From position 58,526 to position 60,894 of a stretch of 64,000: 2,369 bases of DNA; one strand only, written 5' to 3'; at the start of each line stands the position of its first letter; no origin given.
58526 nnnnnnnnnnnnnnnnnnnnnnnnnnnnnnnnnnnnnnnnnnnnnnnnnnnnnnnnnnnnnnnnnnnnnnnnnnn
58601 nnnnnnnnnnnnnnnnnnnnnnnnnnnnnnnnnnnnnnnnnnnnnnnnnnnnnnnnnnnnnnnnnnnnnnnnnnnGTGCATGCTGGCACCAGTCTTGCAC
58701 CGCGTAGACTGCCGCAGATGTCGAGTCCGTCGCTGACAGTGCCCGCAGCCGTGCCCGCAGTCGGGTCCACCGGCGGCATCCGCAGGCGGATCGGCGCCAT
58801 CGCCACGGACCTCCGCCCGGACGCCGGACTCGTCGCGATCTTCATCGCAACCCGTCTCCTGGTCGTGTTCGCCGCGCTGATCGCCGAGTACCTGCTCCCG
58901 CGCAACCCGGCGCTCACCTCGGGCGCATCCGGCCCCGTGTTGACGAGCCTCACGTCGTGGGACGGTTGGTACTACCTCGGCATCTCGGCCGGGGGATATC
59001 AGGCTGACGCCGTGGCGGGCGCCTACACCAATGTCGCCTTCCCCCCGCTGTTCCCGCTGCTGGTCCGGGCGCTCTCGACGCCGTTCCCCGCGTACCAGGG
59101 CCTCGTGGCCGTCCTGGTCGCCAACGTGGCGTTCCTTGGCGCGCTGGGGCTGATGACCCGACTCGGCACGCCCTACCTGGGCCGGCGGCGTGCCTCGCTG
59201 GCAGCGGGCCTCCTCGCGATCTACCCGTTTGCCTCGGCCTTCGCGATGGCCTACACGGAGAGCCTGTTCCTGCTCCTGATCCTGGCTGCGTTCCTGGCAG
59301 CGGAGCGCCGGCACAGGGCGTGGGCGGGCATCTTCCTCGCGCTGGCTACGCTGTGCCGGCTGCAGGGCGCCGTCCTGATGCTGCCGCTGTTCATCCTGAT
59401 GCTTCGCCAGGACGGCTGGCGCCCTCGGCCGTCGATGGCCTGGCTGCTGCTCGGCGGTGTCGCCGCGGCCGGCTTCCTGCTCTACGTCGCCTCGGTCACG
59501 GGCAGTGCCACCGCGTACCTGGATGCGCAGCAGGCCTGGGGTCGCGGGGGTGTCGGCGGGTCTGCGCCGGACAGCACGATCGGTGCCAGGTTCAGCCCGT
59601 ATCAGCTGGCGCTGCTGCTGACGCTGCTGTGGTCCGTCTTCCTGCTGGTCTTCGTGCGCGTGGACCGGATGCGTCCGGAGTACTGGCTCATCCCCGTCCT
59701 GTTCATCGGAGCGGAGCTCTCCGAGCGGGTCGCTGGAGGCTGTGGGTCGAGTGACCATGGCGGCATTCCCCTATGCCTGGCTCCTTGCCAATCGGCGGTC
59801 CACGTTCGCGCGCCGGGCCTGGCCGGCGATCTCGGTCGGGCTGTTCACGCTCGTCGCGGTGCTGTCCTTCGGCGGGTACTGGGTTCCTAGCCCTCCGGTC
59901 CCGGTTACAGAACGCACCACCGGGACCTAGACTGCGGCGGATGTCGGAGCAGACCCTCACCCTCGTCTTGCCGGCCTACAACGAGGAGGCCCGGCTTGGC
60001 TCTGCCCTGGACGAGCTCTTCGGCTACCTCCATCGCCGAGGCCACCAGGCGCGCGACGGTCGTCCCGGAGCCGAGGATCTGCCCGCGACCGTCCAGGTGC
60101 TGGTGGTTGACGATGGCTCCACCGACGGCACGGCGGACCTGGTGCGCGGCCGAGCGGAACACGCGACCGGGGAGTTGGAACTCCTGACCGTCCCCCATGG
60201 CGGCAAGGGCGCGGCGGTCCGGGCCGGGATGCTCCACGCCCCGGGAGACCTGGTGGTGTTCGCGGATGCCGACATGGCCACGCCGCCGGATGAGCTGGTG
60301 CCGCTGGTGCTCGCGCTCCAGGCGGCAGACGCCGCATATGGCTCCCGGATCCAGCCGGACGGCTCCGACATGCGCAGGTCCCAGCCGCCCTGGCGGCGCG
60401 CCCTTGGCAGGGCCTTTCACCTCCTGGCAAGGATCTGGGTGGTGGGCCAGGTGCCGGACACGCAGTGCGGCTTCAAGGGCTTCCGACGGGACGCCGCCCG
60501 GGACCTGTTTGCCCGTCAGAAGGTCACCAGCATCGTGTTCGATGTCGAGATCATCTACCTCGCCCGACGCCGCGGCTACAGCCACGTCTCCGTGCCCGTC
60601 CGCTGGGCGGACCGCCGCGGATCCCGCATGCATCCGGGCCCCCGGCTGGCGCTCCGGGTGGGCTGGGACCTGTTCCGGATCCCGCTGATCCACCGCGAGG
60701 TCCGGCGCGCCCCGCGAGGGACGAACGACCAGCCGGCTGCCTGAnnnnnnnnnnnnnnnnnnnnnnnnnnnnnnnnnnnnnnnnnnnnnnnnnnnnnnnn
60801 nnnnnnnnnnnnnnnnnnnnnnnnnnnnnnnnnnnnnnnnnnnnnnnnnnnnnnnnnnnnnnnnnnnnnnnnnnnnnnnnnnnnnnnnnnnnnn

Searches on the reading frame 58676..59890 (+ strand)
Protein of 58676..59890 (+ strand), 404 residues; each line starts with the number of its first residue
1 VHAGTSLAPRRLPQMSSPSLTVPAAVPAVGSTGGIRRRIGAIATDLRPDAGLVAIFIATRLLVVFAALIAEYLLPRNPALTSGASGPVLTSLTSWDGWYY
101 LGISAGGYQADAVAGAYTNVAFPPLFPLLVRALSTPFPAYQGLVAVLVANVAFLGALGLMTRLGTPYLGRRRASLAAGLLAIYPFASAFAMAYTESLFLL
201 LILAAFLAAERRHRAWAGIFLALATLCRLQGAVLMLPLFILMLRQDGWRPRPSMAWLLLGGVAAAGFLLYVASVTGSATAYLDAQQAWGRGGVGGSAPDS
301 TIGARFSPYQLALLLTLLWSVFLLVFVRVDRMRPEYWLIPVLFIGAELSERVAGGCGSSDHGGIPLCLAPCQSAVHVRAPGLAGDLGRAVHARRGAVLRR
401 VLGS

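Call 51: search_protein_families(library=pfam, proteins=[window:58676-59890:+], max_evalue=0.001)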
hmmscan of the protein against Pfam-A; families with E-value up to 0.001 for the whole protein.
window:58676-59890:+ (404 aa): 3 families
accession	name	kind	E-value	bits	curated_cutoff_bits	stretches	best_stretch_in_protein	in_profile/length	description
PF04188.19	Mannosyl_trans2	-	1.2e-06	28.7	22.4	1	77-231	43-202/443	Mannosyltransferase (PIG-V)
PF13231.12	PMT_2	-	4.5e-05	24.2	26.1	1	123-265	3-150/160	Dolichyl-phosphate-mannose-protein mannosyltransferase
PF09594.16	GT87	-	0.00038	20.7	25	1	123-328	4-209/237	Glycosyltransferase family 87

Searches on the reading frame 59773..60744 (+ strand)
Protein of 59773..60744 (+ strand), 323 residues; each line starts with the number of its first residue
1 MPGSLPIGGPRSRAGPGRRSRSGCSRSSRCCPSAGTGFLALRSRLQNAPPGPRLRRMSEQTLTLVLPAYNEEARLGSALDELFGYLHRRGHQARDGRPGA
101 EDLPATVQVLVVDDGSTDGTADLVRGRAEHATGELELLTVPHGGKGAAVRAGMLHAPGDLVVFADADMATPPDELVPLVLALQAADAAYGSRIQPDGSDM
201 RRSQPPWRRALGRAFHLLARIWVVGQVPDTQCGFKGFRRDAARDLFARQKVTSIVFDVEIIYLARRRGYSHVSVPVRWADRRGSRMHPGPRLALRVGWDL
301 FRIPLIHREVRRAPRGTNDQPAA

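Call 51: search_protein_families(library=pfam, proteins=[window:59773-60744:+], max_evalue=0.001)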
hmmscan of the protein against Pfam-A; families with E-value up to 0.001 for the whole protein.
window:59773-60744:+ (323 aa): 2 families
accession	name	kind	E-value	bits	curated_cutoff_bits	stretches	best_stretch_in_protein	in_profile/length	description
PF00535.33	Glycos_transf_2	-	1.2e-22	81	23.3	1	64-246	2-168/168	Glycosyl transferase family 2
PF13641.12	Glyco_tranf_2_3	-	7.2e-06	26.6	27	1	107-185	31-114/230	Glycosyltransferase like family 2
